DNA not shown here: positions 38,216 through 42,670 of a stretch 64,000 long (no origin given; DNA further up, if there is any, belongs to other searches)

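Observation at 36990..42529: tRNA-Pro-flanked low-GC island encoding an AAA+/DUF4143 ATPase plus a giant NACHT-like NTPase with a C-terminal nuclease motif: candidate undescribed two-gene NLR-type defence system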

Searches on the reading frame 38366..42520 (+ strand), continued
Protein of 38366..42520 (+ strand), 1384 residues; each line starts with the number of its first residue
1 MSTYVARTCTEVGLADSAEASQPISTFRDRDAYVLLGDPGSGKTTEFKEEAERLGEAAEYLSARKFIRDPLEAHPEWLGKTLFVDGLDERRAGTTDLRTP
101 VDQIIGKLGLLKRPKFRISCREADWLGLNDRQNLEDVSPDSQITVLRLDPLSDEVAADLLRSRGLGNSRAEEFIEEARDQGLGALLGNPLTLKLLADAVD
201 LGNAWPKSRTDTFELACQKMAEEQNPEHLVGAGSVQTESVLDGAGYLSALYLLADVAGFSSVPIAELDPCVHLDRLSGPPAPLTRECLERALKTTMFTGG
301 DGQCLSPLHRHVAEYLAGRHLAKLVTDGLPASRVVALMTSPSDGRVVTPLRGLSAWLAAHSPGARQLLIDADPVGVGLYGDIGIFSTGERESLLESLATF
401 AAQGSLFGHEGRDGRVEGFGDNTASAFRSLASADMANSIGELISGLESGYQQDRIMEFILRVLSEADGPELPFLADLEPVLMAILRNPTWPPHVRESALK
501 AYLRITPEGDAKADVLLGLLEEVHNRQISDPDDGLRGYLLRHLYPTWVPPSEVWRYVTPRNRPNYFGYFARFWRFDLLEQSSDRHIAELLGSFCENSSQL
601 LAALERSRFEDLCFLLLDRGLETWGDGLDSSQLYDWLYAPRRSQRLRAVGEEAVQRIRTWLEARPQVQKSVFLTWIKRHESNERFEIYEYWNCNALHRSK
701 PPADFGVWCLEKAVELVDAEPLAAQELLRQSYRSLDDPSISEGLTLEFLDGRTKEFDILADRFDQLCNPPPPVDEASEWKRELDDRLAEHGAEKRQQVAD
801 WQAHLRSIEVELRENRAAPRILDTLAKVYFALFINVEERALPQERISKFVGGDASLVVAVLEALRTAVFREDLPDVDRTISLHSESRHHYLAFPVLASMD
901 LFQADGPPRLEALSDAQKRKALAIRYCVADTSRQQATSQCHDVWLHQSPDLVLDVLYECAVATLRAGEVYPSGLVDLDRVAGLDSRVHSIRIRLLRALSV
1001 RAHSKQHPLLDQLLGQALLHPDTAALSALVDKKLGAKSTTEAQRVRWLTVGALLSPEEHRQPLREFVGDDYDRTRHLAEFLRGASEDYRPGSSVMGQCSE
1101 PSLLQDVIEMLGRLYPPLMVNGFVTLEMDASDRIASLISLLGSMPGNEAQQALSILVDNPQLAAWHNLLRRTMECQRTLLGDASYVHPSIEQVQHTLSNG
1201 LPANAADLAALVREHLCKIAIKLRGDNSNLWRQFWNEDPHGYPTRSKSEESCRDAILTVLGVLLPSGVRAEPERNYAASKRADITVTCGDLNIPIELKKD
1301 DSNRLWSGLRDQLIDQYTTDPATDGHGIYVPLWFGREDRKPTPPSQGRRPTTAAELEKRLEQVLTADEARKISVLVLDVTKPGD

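Call 47: get_annotated_region(hit=H19, flank=4000)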
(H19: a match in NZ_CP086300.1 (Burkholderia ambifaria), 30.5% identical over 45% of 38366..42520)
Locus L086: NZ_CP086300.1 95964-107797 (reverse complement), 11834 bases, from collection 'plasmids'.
description: Burkholderia ambifaria strain B21-006 plasmid unnamed, complete sequence
organism: Burkholderia ambifaria (NCBI taxid 152480)
taxonomy: Bacteria; Pseudomonadota; Betaproteobacteria; Burkholderiales; Burkholderiaceae; Burkholderia; Burkholderia ambifaria
host: -; source: cell culture,agricultural soil; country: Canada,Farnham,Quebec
typing (MOB-suite, as given by PLSDB): conjugative; replicon rep_cluster_526; relaxase MOBH; mating-pair formation MPF_T
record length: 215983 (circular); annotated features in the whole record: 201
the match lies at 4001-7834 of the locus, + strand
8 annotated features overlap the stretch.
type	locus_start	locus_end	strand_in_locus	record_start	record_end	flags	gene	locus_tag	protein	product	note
CDS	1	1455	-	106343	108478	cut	-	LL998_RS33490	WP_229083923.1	phage integrase family protein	-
CDS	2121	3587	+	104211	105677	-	-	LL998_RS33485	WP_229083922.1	ATP-binding protein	-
CDS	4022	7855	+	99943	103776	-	-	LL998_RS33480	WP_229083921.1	hypothetical protein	-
CDS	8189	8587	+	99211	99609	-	-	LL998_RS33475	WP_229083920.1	hypothetical protein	-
CDS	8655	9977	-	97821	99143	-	-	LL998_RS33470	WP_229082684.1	IS4 family transposase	-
CDS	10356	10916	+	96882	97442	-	-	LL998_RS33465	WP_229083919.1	hypothetical protein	-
CDS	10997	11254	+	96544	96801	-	-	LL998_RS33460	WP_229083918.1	hypothetical protein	-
CDS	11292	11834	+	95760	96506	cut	-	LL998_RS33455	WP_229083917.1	hypothetical protein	-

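Call 48: get_annotated_region(hit=H3, flank=4000)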
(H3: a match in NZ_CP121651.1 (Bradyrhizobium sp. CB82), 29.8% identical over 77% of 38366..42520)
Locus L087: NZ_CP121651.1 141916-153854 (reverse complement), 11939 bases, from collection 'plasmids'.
description: Bradyrhizobium sp. CB82 plasmid pCB82_1, complete sequence
organism: Bradyrhizobium sp. CB82 (NCBI taxid 3039159)
taxonomy: Bacteria; Pseudomonadota; Alphaproteobacteria; Hyphomicrobiales; Nitrobacteraceae; Bradyrhizobium; Bradyrhizobium sp. CB82
host: -; source: Stylosanthes guianensis,cell culture; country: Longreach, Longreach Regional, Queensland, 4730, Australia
typing (MOB-suite, as given by PLSDB): conjugative; replicon rep_cluster_506; relaxase MOBP; mating-pair formation MPF_T
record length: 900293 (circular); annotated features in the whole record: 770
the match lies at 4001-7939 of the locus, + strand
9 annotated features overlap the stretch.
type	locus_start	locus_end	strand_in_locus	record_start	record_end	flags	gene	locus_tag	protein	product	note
CDS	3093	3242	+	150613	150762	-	-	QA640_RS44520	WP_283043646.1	hypothetical protein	-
CDS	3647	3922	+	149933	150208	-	-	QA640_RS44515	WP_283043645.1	DUF6680 family protein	-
CDS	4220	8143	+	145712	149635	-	-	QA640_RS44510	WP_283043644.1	hypothetical protein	-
CDS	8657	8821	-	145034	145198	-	-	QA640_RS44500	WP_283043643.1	hypothetical protein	-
CDS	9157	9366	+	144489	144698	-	-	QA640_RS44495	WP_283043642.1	hypothetical protein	-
CDS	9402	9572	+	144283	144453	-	-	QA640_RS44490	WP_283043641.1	hypothetical protein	-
CDS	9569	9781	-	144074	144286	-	-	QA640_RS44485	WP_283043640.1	hypothetical protein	-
CDS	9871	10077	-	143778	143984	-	-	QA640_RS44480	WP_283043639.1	hypothetical protein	-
CDS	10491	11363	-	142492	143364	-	-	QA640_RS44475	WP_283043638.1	ABC transporter substrate-binding protein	-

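Call 50: search_protein_families(library=pfam, proteins=[L086:2121-3587:+, L083:5551-5985:+], max_evalue=0.001)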
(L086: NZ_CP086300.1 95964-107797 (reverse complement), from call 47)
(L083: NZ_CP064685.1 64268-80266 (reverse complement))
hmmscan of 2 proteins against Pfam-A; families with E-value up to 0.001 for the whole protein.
L086:2121-3587:+ (488 aa): 2 families
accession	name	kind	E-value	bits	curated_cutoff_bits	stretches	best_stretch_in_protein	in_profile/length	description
PF13749.12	HATPase_c_4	-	8.3e-23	80.6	26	1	321-402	1-86/89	Putative ATP-dependent DNA helicase recG C-terminal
PF04326.19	SLFN_AlbA_2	-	1.7e-19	70.9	25.3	1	23-144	1-117/118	Schlafen, AlbA_2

L083:5551-5985:+ (144 aa): 0 families

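Call 79: predict_structure(alignment_id=A3)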
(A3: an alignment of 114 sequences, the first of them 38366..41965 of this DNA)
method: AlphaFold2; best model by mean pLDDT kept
length: 1200 residues; sequences in the alignment: 114
mean_pLDDT: 83.6   pTM: 0.64
mean pLDDT of the five models: 83.6, 82.7, 82.6, 80.7, 79.0
residues with pLDDT >= 90: 461; 70-90: 587; 50-70: 105; < 50: 47
segments of 3 or more residues with pLDDT < 50: 14-18, 91-98, 226-232, 409-421, 682-685, 1088-1092
pLDDT, mean of each block of 10 residues (from residue 1): 68 54 85 82 84 90 79 85 75 41 79 86 61 78 83 86 81 85 79 87 79 89 58 70 92 85 62 76 81 80 73 91 92 92 81 89 91 78 83 90 63 36 72 91 84 87 87 91 90 90 91 94 90 90 94 89 77 92 94 89 86 91 90 89 57 88 93 85 57 87 94 92 90 89 92 90 85 59 79 86 92 92 93 79 89 90 92 93 91 93 67 88 90 81 90 94 89 87 88 92 89 90 91 91 95 93 93 94 67 72 94 83 74 87 82 92 86 76 80 88
secondary structure, 60 per line:
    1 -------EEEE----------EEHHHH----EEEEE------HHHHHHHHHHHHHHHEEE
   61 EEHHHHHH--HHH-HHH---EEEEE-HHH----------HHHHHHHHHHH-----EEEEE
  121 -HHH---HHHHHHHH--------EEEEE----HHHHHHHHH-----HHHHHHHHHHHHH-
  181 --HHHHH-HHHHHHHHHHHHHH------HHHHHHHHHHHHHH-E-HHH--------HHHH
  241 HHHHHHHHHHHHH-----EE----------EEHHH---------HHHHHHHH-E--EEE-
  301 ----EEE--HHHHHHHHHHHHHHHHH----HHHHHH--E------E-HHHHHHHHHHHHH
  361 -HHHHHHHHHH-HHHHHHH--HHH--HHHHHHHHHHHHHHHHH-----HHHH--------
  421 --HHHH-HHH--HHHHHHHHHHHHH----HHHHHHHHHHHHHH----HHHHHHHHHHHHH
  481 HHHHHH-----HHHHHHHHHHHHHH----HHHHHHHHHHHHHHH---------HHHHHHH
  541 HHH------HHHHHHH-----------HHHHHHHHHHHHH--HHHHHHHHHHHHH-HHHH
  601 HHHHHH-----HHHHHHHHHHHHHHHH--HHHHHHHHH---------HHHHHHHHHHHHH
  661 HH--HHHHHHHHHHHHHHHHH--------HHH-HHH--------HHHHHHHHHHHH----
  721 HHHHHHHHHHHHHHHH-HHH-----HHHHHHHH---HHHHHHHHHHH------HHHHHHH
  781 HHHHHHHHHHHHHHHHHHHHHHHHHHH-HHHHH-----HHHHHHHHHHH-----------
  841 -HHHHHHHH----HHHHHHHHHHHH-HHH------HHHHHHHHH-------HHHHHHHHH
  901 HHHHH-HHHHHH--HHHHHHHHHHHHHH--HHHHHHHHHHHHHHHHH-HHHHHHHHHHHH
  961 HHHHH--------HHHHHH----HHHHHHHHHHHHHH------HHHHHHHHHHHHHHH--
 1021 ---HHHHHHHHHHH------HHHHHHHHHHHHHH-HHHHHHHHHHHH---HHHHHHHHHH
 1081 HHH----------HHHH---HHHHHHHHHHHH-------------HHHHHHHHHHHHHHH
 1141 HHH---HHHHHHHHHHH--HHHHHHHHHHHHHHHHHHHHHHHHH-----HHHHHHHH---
elements in order (helices of 4 or more, strands of 3 or more residues): E8-11 H24-27 E32-36 H43-57 E58-62 H63-68 E81-85 H100-110 E116-120 H128-135 E144-148 H153-161 H167-179 H183-187 H189-202 H209-222 H237-253 H285-292 E297-299 E305-307 H310-326 H331-336 H348-360 H362-371 H373-379 H387-403 H409-412 H423-426 H433-445 H450-463 H468-486 H492-505 H510-524 H534-543 H550-556 H568-580 H583-595 H597-606 H612-627 H630-638 H648-662 H665-681 H705-716 H721-736 H746-753 H757-767 H774-807 H809-813 H819-829 H842-849 H854-865 H876-884 H892-905 H907-912 H915-928 H931-947 H949-965 H974-979 H984-997 H1004-1018 H1024-1034 H1041-1054 H1056-1067 H1071-1083 H1094-1097 H1101-1112 H1126-1143 H1147-1157 H1160-1184 H1190-1197

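Call 81: fold_search(model_id=the predicted structure, library=pdb)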
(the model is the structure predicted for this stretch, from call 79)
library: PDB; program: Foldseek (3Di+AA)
matches with E <= 10: 1271; with E <= 0.001: 41
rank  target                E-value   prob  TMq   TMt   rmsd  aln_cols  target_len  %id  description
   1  4kxf_D                1.7e-06  1.00  0.24  0.31  23.1       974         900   10  Crystal structure of NLRC4 reveals its autoinhibition mechanism (released 2013-07-24)
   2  4kxf_B                2.9e-06  1.00  0.23  0.30  20.7       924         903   11  Crystal structure of NLRC4 reveals its autoinhibition mechanism (released 2013-07-24)
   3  4kxf_K                4.8e-06  1.00  0.24  0.31  22.8       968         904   10  Crystal structure of NLRC4 reveals its autoinhibition mechanism (released 2013-07-24)
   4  4kxf_F                7.6e-06  1.00  0.24  0.30  21.6       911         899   10  Crystal structure of NLRC4 reveals its autoinhibition mechanism (released 2013-07-24)
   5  7zbz_D                3.0e-05  1.00  0.16  0.16  35.1      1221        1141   10  CAND1 delhairpin-SCF-SKP2 CAND1 partly engaged SCF partly rocked (released 2023-04-19)
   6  4c0o_B                3.6e-05  1.00  0.15  0.18  24.4      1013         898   13  Transportin 3 in complex with phosphorylated ASF/SF2 (released 2014-01-22)
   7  7z8v_D                4.8e-05  1.00  0.18  0.19  33.8      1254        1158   12  CAND1-SCF-SKP2 (SKP1deldel) CAND1 engaged SCF rocked (released 2023-04-19)
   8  4a0c_A                6.4e-05  1.00  0.18  0.18  34.7      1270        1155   11  Structure of the CAND1-CUL4B-RBX1 complex (released 2011-11-30)
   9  1u6g_C                7.2e-05  1.00  0.16  0.16  32.4      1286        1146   10  Crystal Structure of The Cand1-Cul1-Roc1 Complex (released 2004-12-14)
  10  7z8t_D                7.7e-05  1.00  0.16  0.16  34.1      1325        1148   11  CAND1-SCF-SKP2 CAND1 engaged SCF rocked (released 2023-04-19)
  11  7mq8_LM               8.6e-05  0.98  0.12  0.09  66.5      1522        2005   11  Cryo-EM structure of the human SSU processome, state pre-A1 (released 2021-09-22)
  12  8fw2_A                9.6e-05  1.00  0.16  0.20  15.7       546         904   13  Cryo-EM structure of full-length human NLRC4 inflammasome with C11 symmetry (released 2024-01-03)
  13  4c0o_A                1.7e-04  1.00  0.14  0.17  25.0      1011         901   12  Transportin 3 in complex with phosphorylated ASF/SF2 (released 2014-01-22)
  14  7wtx_K                1.8e-04  1.00  0.16  0.19  20.2      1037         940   11  Cryo-EM structure of a human pre-40S ribosomal subunit - State RRP12-B1 (released 2022-10-19)
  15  4c0p_D                1.8e-04  1.00  0.13  0.16  25.3      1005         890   13  Unliganded Transportin 3 (released 2014-01-22)
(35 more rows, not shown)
